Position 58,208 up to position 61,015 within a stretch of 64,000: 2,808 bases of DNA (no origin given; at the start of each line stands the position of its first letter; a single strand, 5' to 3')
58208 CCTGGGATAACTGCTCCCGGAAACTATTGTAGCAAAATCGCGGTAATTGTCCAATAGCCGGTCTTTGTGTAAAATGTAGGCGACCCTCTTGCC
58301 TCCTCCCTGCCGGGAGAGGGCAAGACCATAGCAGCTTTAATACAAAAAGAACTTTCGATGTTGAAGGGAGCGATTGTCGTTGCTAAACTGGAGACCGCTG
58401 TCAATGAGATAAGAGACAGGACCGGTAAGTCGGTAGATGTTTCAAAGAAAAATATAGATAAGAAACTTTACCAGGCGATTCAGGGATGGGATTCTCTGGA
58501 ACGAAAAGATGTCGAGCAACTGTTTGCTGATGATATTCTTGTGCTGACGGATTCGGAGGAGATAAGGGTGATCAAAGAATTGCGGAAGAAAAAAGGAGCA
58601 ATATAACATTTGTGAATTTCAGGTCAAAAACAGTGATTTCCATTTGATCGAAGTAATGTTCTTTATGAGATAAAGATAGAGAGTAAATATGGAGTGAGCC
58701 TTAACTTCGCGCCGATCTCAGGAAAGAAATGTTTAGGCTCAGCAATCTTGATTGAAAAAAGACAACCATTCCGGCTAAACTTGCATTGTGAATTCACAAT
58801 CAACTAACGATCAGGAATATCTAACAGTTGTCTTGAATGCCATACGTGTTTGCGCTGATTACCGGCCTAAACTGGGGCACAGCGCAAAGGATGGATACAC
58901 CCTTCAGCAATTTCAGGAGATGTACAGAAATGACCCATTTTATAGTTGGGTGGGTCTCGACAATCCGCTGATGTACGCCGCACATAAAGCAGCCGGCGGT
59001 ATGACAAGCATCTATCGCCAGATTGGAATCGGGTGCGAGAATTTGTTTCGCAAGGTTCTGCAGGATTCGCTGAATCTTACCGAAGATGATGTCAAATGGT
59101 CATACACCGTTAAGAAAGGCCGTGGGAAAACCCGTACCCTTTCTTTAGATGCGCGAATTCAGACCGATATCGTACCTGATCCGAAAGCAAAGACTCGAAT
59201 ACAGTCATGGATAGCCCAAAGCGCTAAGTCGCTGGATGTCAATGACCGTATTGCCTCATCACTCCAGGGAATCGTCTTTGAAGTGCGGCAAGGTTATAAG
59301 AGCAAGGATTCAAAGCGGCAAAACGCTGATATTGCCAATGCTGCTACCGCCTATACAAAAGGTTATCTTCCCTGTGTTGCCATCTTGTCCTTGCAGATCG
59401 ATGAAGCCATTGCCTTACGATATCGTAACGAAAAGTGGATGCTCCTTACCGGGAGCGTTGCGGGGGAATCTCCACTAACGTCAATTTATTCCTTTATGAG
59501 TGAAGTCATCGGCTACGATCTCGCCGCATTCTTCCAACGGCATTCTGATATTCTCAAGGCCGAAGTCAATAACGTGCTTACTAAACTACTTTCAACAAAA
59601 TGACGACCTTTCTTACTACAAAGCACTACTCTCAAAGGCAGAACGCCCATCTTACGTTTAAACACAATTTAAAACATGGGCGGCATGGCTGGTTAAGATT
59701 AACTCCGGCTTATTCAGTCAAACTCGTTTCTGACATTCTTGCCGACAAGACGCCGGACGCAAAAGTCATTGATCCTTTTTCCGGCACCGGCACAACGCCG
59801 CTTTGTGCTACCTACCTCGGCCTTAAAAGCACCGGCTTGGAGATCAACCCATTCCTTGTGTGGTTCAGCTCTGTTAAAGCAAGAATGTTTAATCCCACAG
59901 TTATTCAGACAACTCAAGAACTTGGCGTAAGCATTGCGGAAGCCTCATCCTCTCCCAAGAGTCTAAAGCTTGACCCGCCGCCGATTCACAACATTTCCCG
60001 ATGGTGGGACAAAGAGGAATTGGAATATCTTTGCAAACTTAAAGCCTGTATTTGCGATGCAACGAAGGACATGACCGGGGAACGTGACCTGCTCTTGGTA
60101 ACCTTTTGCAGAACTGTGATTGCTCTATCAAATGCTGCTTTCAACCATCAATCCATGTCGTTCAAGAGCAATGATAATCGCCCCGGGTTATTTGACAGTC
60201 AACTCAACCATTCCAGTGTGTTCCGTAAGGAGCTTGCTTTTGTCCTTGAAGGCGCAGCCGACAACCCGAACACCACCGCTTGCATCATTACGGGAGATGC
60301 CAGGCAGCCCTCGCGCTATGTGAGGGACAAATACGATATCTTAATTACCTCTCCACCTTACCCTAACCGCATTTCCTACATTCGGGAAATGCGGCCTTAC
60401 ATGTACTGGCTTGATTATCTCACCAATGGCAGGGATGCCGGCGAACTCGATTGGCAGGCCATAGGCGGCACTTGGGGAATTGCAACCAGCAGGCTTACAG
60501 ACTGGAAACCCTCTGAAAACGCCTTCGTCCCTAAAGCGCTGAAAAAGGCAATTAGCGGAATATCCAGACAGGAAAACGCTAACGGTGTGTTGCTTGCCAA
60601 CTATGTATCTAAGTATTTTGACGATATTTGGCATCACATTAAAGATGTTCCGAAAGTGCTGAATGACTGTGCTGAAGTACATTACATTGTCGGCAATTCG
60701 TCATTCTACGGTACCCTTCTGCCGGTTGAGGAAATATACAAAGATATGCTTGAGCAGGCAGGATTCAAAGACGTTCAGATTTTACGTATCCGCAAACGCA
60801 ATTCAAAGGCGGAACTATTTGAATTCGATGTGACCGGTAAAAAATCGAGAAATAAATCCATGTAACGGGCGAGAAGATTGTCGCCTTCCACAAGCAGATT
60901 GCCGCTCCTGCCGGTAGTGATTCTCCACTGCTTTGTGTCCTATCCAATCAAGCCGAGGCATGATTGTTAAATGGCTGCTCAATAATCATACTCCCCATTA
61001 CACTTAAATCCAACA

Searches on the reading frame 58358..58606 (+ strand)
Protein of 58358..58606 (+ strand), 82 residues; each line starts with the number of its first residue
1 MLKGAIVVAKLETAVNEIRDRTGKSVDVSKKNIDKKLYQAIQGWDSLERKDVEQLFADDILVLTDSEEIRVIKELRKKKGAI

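Call 3: search_protein_families(library=pfam, proteins=[window:58358-58606:+], max_evalue=1)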
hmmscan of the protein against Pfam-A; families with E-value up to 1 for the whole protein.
window:58358-58606:+ (82 aa): 2 families
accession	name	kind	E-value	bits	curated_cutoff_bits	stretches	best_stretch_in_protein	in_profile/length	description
PF15821.10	DUF4709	-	0.037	14.9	27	0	55-78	12-35/110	Domain of unknown function (DUF4709)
PF09498.15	DUF2388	-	0.12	12.8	25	1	3-28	35-59/70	Protein of unknown function (DUF2388)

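Call 4: search_protein_families(library=padloc, proteins=[window:58358-58606:+], max_evalue=1)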
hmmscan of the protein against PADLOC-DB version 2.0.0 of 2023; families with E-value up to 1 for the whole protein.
window:58358-58606:+ (82 aa): 0 families

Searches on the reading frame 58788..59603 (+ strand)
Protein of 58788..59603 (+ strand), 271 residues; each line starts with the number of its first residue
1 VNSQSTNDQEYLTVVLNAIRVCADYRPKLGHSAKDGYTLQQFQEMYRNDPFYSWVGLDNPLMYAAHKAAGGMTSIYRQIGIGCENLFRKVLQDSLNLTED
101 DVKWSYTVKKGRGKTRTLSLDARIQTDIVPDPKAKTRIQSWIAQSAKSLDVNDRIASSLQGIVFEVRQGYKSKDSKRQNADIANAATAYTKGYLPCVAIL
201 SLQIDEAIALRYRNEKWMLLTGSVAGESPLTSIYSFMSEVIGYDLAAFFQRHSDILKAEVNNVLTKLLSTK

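Call 3: search_protein_families(library=pfam, proteins=[window:58788-59603:+], max_evalue=1)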
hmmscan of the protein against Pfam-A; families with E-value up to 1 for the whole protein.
window:58788-59603:+ (271 aa): 0 families

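Call 4: search_protein_families(library=padloc, proteins=[window:58788-59603:+], max_evalue=1)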
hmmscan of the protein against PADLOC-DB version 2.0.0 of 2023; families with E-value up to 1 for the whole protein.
window:58788-59603:+ (271 aa): 2 families
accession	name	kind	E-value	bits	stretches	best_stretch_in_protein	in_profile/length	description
PDLC03512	REase_II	-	7.3e-83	275.9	1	4-270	7-275/276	Type II restriction enzyme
PDLC03406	REase_II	-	8e-21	72.9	1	7-267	3-232/233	Type II restriction enzyme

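Call 6: search_protein_families(library=ncbifam, proteins=[window:58788-59603:+], max_evalue=1)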
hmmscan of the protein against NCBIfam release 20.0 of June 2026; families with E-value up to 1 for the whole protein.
window:58788-59603:+ (271 aa): 0 families

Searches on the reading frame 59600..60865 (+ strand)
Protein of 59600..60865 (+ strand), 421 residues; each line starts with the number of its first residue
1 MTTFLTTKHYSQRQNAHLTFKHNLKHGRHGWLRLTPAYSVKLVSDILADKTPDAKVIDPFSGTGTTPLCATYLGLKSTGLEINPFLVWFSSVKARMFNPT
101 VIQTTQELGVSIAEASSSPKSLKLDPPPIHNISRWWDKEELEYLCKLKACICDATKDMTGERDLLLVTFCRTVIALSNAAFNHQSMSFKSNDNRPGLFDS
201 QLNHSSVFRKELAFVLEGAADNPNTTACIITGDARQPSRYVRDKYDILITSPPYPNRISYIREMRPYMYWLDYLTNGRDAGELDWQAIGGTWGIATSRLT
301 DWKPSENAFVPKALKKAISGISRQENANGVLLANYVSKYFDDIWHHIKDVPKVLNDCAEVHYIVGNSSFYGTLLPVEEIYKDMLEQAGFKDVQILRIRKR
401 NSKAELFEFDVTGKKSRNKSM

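Call 3: search_protein_families(library=pfam, proteins=[window:59600-60865:+], max_evalue=1)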
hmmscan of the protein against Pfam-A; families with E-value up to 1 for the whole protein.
window:59600-60865:+ (421 aa): 2 families
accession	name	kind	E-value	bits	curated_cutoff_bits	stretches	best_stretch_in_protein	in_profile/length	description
PF01555.25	N6_N4_Mtase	-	3.8e-06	27.4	26.7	1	41-85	169-214/221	DNA methylase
PF01170.24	UPF0020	-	0.00016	21.9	22.3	1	47-78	23-54/197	RMKL-like, methyltransferase domain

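Call 4: search_protein_families(library=padloc, proteins=[window:59600-60865:+], max_evalue=1)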
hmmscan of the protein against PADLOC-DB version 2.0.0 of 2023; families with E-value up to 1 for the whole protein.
window:59600-60865:+ (421 aa): 37 families (the best 25 are shown)
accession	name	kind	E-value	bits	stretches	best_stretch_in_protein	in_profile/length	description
PDLC03322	MTase_II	-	1.1e-24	85.1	1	23-390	34-401/446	Type II methyltransferase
PDLC03224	MTase_II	-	1.8e-24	84.5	2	18-96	57-137/481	Type II methyltransferase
PDLC03389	MTase_II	-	5.9e-21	72.7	2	136-403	173-430/445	Type II methyltransferase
PDLC03306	MTase_II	-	8.1e-19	65.9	1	13-405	15-405/422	Type II methyltransferase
PDLC03362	MTase_II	-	7e-13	46.2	1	53-371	70-382/438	Type II methyltransferase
PDLC03239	MTase_II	-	3.3e-12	43.8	2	29-270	66-310/442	Type II methyltransferase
PDLC03369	MTase_II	-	1.8e-11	41.5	2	24-95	110-183/532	Type II methyltransferase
PDLC03364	MTase_II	-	6.4e-11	39.8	1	54-283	60-278/380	Type II methyltransferase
PDLC03353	MTase_II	-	6e-09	33.8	2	56-83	212-239/260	Type II methyltransferase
PDLC03387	MTase_II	-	3.4e-08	31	2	46-90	227-271/289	Type II methyltransferase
PDLC03360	MTase_II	-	5.7e-08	30.2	1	34-212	46-224/441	Type II methyltransferase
PDLC03377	MTase_II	-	1.1e-07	28.9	1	39-95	109-164/504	Type II methyltransferase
PDLC04134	mad2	-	1.2e-07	29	2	28-103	269-342/492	mads_2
PDLC03283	MTase_II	-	9e-07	26.4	2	55-87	232-264/352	Type II methyltransferase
PDLC03350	MTase_II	-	3.1e-06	24.8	1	55-89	256-290/312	Type II methyltransferase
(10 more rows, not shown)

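Call 6: search_protein_families(library=ncbifam, proteins=[window:59600-60865:+], max_evalue=1)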
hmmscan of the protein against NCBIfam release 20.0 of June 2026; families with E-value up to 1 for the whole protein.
window:59600-60865:+ (421 aa): 5 families
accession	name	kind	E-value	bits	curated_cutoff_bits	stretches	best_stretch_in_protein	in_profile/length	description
NF050803.1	DnaMtaseCcrMCaul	equivalog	0.0021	17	830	1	46-91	199-244/350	adenine-specific DNA-methyltransferase CcrM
NF008572.0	PRK11524.1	equivalog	0.0054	15.9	292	1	46-83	208-245/294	adenine-specific DNA-methyltransferase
NF042963.1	DUF1156_antiphage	equivalog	0.0081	14.3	1000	1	54-85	185-216/960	anti-phage-associated DUF1156 domain-containing protein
TIGR01177.1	TIGR01177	hypoth_equivalog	0.017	14.4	316.55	1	47-87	177-217/330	TIGR01177 family methyltransferase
NF040721.1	Trm14_Arch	equivalog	0.022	13.9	280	1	226-260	272-305/370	tRNA (guanine(6)-N2)-methyltransferase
